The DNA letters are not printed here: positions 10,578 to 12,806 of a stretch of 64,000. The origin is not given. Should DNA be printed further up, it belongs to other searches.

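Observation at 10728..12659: ATP-grasp ligase fused to a complete LMW phosphotyrosine-phosphatase domain, with no BY-kinase in sight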

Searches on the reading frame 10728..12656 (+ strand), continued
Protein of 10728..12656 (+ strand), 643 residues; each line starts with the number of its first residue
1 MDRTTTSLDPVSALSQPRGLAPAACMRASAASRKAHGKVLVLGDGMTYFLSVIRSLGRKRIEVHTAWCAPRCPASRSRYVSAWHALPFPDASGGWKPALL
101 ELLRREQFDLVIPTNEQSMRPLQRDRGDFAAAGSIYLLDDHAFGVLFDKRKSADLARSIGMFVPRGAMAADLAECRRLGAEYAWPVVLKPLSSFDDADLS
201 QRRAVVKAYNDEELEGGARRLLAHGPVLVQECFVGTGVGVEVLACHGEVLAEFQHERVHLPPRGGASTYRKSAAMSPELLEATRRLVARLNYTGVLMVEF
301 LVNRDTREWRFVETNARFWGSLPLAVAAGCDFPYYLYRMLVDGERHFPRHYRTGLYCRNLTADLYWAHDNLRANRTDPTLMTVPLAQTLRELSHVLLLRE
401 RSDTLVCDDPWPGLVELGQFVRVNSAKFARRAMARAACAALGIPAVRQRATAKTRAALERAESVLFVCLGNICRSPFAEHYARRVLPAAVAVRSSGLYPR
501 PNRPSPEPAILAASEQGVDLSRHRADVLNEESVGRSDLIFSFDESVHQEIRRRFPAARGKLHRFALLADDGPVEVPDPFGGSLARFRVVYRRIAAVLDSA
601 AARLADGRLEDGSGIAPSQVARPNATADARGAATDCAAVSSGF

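Call 37: search_solved_structures(query=L087:6940-7947:+, max_evalue=10)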
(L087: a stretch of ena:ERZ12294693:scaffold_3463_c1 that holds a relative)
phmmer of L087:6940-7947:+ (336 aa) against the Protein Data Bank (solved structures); distinct sequences matched with E-value up to 10: 3.
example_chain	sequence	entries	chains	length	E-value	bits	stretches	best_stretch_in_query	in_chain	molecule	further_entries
3rxz_A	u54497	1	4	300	0.43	12.8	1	95-172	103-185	Polysaccharide deacetylase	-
5csr_A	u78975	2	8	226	0.43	12.8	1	24-81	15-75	Triosephosphate isomerase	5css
3jqh_A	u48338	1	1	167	0.62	12.2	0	290-330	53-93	C-type lectin domain family 4 member M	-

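Call 38: search_protein_families(library=ncbifam, proteins=[L087:6940-7947:+], max_evalue=0.01)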
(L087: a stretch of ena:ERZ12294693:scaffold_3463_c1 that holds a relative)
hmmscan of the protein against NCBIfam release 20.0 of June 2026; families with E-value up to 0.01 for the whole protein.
L087:6940-7947:+ (336 aa): 0 families

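Call 52: search_protein_families(library=pfam, proteins=[L052:10405-12636:+, L019:10439-12634:+, L070:10488-12695:+, L013:9919-12702:+, L014:9836-11308:+, L010:8630-10210:+, L007:9069-9974:+, L007:11728-12660:+, L009:11958-13052:+, L008:11752-12879:+], max_evalue=0.001)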
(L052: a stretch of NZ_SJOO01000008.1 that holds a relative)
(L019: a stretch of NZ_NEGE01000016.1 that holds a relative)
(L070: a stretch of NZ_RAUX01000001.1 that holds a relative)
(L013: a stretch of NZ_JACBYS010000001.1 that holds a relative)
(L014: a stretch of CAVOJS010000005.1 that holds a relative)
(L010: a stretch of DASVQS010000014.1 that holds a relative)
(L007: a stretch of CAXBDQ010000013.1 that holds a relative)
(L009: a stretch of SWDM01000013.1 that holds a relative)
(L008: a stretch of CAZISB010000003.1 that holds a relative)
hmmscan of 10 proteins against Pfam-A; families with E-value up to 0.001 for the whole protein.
L052:10405-12636:+ (744 aa): 6 families
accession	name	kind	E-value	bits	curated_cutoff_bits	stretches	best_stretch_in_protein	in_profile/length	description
PF13807.11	GNVR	-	4.9e-31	106.9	27.7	1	382-462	2-82/82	G-rich domain on putative tyrosine kinase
PF02706.20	Wzz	-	5.8e-18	65.4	25.5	1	30-121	1-91/91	Chain length determinant protein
PF23607.1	WZC_N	-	9.1e-12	45.8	27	1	126-217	2-108/110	Tyrosine-protein kinase Wzc, N-terminal domain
PF13614.12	AAA_31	-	1.1e-10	42.2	27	1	557-674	13-138/177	AAA domain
PF01656.29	CbiA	-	5.8e-07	30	25.4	1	549-658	2-54/125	CobQ/CobB/MinD/ParA nucleotide binding domain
PF10609.15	ParA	-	0.00049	20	27.1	0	546-715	4-173/246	NUBPL iron-transfer P-loop NTPase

L019:10439-12634:+ (732 aa): 7 families
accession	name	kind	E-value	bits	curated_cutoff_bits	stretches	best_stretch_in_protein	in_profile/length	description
PF13807.11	GNVR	-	3.3e-30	104.3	27.7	1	377-458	1-82/82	G-rich domain on putative tyrosine kinase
PF02706.20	Wzz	-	5.8e-22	78.2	25.5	1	9-101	1-91/91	Chain length determinant protein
PF13614.12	AAA_31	-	3e-15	57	27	1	542-691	11-169/177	AAA domain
PF01656.29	CbiA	-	9.4e-09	35.7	25.4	1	535-705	1-84/125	CobQ/CobB/MinD/ParA nucleotide binding domain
PF10609.15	ParA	-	3e-06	27.3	27.1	1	532-702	4-173/246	NUBPL iron-transfer P-loop NTPase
PF09140.17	MipZ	-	3.7e-05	23.6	20.7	1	544-650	12-108/262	ATPase MipZ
PF10241.14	KxDL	-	0.00032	21.4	27.2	0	325-374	31-80/86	Uncharacterized conserved protein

L070:10488-12695:+ (736 aa): 8 families
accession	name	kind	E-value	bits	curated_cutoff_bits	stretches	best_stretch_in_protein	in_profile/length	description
PF23607.1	WZC_N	-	5.4e-31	107.7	27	1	112-225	1-110/110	Tyrosine-protein kinase Wzc, N-terminal domain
PF13807.11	GNVR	-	4.4e-29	100.7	27.7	1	388-468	2-81/82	G-rich domain on putative tyrosine kinase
PF02706.20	Wzz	-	2.7e-18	66.5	25.5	1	14-106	1-89/91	Chain length determinant protein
PF13614.12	AAA_31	-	1.1e-12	48.7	27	1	556-673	13-136/177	AAA domain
PF01656.29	CbiA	-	1.1e-06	29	25.4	1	553-720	7-86/125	CobQ/CobB/MinD/ParA nucleotide binding domain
PF13500.12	AAA_26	-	5.1e-06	26.9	27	0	661-718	111-168/198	AAA domain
PF10609.15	ParA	-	1.5e-05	25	27.1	1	544-664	4-121/246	NUBPL iron-transfer P-loop NTPase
PF09140.17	MipZ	-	0.00013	21.8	20.7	0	554-663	10-108/262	ATPase MipZ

L013:9919-12702:+ (928 aa): 3 families
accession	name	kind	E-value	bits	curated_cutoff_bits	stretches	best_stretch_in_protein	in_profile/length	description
PF01757.29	Acyl_transf_3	-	1.6e-20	73.9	31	1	184-507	3-324/326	Acyltransferase domain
PF15632.11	ATPgrasp_Ter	-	7.1e-06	26.3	29.1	1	773-856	45-126/131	ATP-grasp in the biosynthetic pathway with Ter operon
PF02786.22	CPSase_L_D2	-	0.0003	20.8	19.8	0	775-825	139-189/211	Carbamoyl-phosphate synthase L chain, ATP binding domain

L014:9836-11308:+ (491 aa): 1 family
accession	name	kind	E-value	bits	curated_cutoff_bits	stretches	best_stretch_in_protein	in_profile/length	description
PF15632.11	ATPgrasp_Ter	-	2.4e-12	47.2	29.1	1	257-380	6-117/131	ATP-grasp in the biosynthetic pathway with Ter operon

L010:8630-10210:+ (527 aa): 2 families
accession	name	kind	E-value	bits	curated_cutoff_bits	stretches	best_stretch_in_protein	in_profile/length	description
PF13440.11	Polysacc_synt_3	-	1.5e-60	205.4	23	1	66-353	1-292/293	Polysaccharide biosynthesis protein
PF01943.22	Polysacc_synt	-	1e-19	71.5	28.2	1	44-300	3-267/274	Polysaccharide biosynthesis protein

L007:9069-9974:+ (302 aa): 1 family
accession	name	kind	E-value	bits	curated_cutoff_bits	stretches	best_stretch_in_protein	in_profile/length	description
PF00685.33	Sulfotransfer_1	-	6e-05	23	22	1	43-157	4-111/255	Sulfotransferase domain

L007:11728-12660:+ (311 aa): 4 families
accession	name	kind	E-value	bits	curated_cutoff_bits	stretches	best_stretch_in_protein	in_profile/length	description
PF07859.19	Abhydrolase_3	-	1.9e-24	87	25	1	70-269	1-209/210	alpha/beta hydrolase fold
PF20434.5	BD-FAE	-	1e-19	71.4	26.8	1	55-238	3-202/215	BD-FAE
PF00135.34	COesterase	-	2.7e-11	43.5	27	1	51-163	86-205/515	Carboxylesterase family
PF00326.27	Peptidase_S9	-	0.00038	20.4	22.6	0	86-271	3-192/213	Prolyl oligopeptidase family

L009:11958-13052:+ (365 aa): 2 families
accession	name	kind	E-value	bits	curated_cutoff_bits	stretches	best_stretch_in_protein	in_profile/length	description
PF13472.12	Lipase_GDSL_2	-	4.7e-14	53.7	32.9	1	109-349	1-178/178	GDSL-like Lipase/Acylhydrolase family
PF00657.28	Lipase_GDSL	-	3e-05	24.7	23.6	0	107-183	1-90/208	GDSL-like Lipase/Acylhydrolase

L008:11752-12879:+ (376 aa): 5 families
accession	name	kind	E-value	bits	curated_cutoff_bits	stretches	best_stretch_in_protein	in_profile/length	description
PF13401.12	AAA_22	-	4e-19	69.7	27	1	123-256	5-130/130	AAA domain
PF25201.1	nSTAND6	-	9.5e-08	32.6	27.7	1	130-220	25-113/148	Novel STAND NTPase 6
PF13191.12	AAA_16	-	6.9e-07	30.4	32.6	1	107-242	7-165/167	AAA ATPase domain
PF05621.17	TniB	-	0.0005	20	22.4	1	129-249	41-162/189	Bacterial TniB protein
PF13604.12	AAA_30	-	0.00066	19.9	27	0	114-226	8-106/191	AAA domain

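Call 55: predict_structure(alignment_id=A1)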
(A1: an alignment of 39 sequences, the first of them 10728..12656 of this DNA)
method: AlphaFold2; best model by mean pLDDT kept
length: 643 residues; sequences in the alignment: 39
mean_pLDDT: 89.6   pTM: 0.81
mean pLDDT of the five models: 89.6, 88.5, 88.1, 87.9, 87.7
residues with pLDDT >= 90: 529; 70-90: 45; 50-70: 7; < 50: 62
segments of 3 or more residues with pLDDT < 50: 1-31, 613-643
pLDDT, mean of each block of 10 residues (from residue 1): 37 37 44 80 96 98 97 97 96 95 97 97 95 95 97 98 98 98 97 92 94 93 96 96 98 97 91 98 99 98 97 96 98 98 97 97 93 90 93 94 95 96 89 88 94 97 98 98 97 97 95 98 98 98 95 96 96 92 94 97 83 47 37 29 25
secondary structure, 60 per line:
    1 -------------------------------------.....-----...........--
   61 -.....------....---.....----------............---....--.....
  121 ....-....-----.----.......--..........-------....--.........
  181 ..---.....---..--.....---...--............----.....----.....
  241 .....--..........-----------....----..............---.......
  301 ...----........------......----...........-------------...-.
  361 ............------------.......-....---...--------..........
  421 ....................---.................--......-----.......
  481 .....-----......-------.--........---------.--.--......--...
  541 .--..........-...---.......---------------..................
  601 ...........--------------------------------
elements in order: E38-42 H48-58 E62-66 H73-76 E80-84 H95-106 E110-113 H116-124 H126-129 H140-146 H149-158 E166-169 H172-182 E186-190 E198-202 E206-208 H211-222 E227-231 E236-245 E248-257 E269-272 H277-290 E294-303 E308-315 H322-327 H332-342 E356-358 H360-372 H385-391 H393-396 E400-402 H411-440 H444-460 E463-468 H474-485 E491-496 H507-514 H530-535 E538-541 H544-553 E561-563 H564-567 H583-611
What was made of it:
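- On LMW-PTP superfamily (Pfam LMWPc): The model is confident over residues 463-611 (call 55).
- Checked: Residues 1-31 and 613-643 are predicted to be disordered (call 55).
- The AF2 model has pLDDT 89.6 and pTM 0.81, which indicates a defined packing between the domains (call 55).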

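Call 58: fold_search(model_id=the predicted structure, library=pdb)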
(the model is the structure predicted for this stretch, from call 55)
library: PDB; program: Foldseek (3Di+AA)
matches with E <= 10: 1657; with E <= 0.001: 670
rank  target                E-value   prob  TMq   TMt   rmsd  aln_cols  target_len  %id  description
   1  7kct_A                1.9e-18  1.00  0.41  0.56   4.3       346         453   17  Crystal Structure of the Hydrogenobacter thermophilus 2-Oxoglutarate Carboxylase (OGC) Biotin Carboxylase (BC) Domain  (released 2021-01-27)
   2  7zz3_A                3.8e-18  1.00  0.41  0.24   4.4       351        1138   17  Cryo-EM structure of "BC react" conformation of Lactococcus lactis pyruvate carboxylase with acetyl-CoA (released 2022-10-12)
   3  2vpq_A                4.0e-18  1.00  0.41  0.58   4.3       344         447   13  Crystal structure of biotin carboxylase from S. aureus complexed with AMPPNP (released 2008-09-09)
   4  5vyz_B                4.3e-18  1.00  0.39  0.23   4.1       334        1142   17  Crystal structure of Lactococcus lactis pyruvate carboxylase in complex with cyclic-di-AMP (released 2017-08-16)
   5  5vyz_A                4.5e-18  1.00  0.39  0.23   4.2       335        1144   18  Crystal structure of Lactococcus lactis pyruvate carboxylase in complex with cyclic-di-AMP (released 2017-08-16)
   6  9yx2_A                6.7e-18  1.00  0.41  0.44   4.2       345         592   17  Structure of the long chain acyl-CoA carboxylase complex from Mycobacterium smegmatis with ATP, bicarbonate, and propi (released 2025-11-26)
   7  1ulz                  7.5e-18  1.00  0.35  0.48   7.6       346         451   18  Crystal structure of the biotin carboxylase subunit of pyruvate carboxylase (released 2004-03-09)
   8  8zux_A                8.9e-18  1.00  0.41  0.43   4.4       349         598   20  Structure of G668R-hPCC (released 2025-11-19)
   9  7kc7_A                1.1e-17  1.00  0.40  0.55   4.7       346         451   17  Biotin Carboxylase domain of Thermophilic 2-Oxoglutarate Carboxylase bound to ADP without Magnesium with disordered ph (released 2021-01-27)
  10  5vz0_A                1.2e-17  1.00  0.39  0.23   4.0       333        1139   17  Crystal structure of Lactococcus lactis pyruvate carboxylase G746A mutant in complex with cyclic-di-AMP (released 2017-08-16)
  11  7ybu_A                1.9e-17  1.00  0.34  0.33   8.8       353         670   19  Human propionyl-coenzyme A carboxylase (released 2023-07-05)
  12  2vpq_B                2.3e-17  1.00  0.41  0.57   4.3       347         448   15  Crystal structure of biotin carboxylase from S. aureus complexed with AMPPNP (released 2008-09-09)
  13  1w96_C                2.3e-17  1.00  0.37  0.44   5.7       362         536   14  Crystal Structure of Biotin Carboxylase Domain of Acetyl-coenzyme A Carboxylase from Saccharomyces cerevisiae in Compl (released 2005-01-04)
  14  7zz3_C                2.5e-17  1.00  0.40  0.25   4.1       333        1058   18  Cryo-EM structure of "BC react" conformation of Lactococcus lactis pyruvate carboxylase with acetyl-CoA (released 2022-10-12)
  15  9eb8_A                2.5e-17  1.00  0.41  0.55   4.4       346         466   16  Crystal Structure of Biotin Carboxylase from Ankistrodesmus in Complex with ADP (released 2025-11-19)
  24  2pn1                  4.6e-17  1.00  0.39  0.78   3.2       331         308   20  Crystal structure of carbamoylphosphate synthase large subunit (split gene in MJ) (ZP_00538348.1) from Exiguobacterium s (released 2007-05-08)
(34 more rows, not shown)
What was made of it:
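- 10836..11927 (+): ATP-grasp ligase module (residues ~37-400), made of the pre-ATP-grasp Rossmann-like part (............) and the ATP-grasp core. Invariant residues are K149, K189, E299 and E313-x-N315-x-R317 (ETNAR). Foldseek probability 1.00 to biotin carboxylase, CPS and PurK, with 2pn1 at TM 0.78 (call 58).
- On ATP-grasp superfamily: Foldseek gives probability 1.00 to many ATP-grasp structures (call 58).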

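Call 61: search_protein_families(library=pfam, proteins=[L014:8502-9404:+, L014:7641-8393:+, L014:11342-11857:-, L014:11859-12539:+, L014:12981-14243:+, L005:770-2335:+, L011:11199-12194:-, L011:7896-9257:-, L012:13086-14093:+, L015:1118-3520:+], max_evalue=0.001)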
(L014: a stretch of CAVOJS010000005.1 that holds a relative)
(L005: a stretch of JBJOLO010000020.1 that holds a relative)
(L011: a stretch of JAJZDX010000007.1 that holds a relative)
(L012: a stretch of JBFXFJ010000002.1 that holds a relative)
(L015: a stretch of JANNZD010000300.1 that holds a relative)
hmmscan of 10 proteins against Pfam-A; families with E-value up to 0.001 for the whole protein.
L014:8502-9404:+ (301 aa): 1 family
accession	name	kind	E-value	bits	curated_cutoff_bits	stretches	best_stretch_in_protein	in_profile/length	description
PF17131.11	LolA_like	-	5.9e-07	29.7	30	1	179-276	71-169/184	Outer membrane lipoprotein-sorting protein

L014:7641-8393:+ (251 aa): 0 families

L014:11342-11857:- (172 aa): 1 family
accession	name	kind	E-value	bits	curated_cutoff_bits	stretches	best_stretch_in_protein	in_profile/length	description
PF03129.25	HGTP_anticodon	-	6.1e-16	58.8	21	1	87-168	2-87/94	Anticodon binding domain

L014:11859-12539:+ (227 aa): 0 families

L014:12981-14243:+ (421 aa): 1 family
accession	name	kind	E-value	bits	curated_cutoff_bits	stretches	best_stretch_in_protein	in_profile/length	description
PF05960.17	DUF885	-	1.3e-94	319.2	32.4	2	4-316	90-395/532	Bacterial protein of unknown function (DUF885)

L005:770-2335:+ (522 aa): 1 family
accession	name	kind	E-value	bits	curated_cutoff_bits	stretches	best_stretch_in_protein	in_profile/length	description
PF01943.22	Polysacc_synt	-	4e-15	56.4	28.2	1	37-317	4-272/274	Polysaccharide biosynthesis protein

L011:11199-12194:- (332 aa): 0 families

L011:7896-9257:- (454 aa): 1 family
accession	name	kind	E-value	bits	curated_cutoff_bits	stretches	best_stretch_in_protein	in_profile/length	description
PF04932.20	Wzy_C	-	1.6e-21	77.1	31.7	1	206-343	2-149/149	O-Antigen ligase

L012:13086-14093:+ (336 aa): 2 families
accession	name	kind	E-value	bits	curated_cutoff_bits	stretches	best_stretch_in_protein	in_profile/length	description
PF13692.12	Glyco_trans_1_4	-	5.2e-07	30.5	27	1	219-297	66-142/142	Glycosyl transferases group 1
PF00534.26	Glycos_transf_1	-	1.6e-05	24.9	26.4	1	224-309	87-170/172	Glycosyl transferases group 1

L015:1118-3520:+ (801 aa): 4 families
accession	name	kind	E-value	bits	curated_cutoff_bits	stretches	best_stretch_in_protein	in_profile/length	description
PF13692.12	Glyco_trans_1_4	-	4.3e-31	108.5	27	1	295-434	4-140/142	Glycosyl transferases group 1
PF00534.26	Glycos_transf_1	-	4.7e-27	95.1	26.4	1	288-439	11-161/172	Glycosyl transferases group 1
PF13439.12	Glyco_transf_4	-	9.5e-21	75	28.5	1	113-271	2-169/170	Glycosyltransferase Family 4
PF20706.3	GT4-conflict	-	2.5e-05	23.9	26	1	271-413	175-324/385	Family 4 Glycosyltransferase in conflict systems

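Call 79: find_homologous_proteins(query=L087:6940-7947:+, max_evalue=1e-10)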
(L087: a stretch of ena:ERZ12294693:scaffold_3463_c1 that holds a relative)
Query L087:6940-7947:+ (336 aa): 6124 proteins with E <= 1e-10 among 6765 candidates; the best 120 are listed.
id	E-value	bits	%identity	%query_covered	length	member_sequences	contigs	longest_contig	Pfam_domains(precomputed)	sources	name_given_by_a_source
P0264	7.3e-237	803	100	100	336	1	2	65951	-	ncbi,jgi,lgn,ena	jgi:hypothetical protein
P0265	1.5e-161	555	71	96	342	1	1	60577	-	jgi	jgi:hypothetical protein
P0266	3.8e-147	508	67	95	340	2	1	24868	-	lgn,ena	-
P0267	1.0e-141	490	63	96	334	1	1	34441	-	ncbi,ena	-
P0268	1.0e-131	457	62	95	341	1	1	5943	-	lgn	-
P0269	7.6e-131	454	61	95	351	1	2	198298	-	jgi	-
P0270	2.1e-130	453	59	99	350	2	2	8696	-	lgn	-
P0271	7.6e-129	448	62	95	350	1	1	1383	-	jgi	jgi:hypothetical protein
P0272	1.2e-127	444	62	94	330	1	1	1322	-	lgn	-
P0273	8.5e-127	441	60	96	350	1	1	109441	-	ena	-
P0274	1.7e-126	440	61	94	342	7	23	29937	-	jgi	jgi:hypothetical protein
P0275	8.9e-126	438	61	96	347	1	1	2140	-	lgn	-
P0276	1.7e-125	437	58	96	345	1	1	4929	-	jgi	jgi:hypothetical protein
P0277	3.6e-125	436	62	95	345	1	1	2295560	-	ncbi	-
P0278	5.3e-125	435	59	94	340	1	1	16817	-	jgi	jgi:hypothetical protein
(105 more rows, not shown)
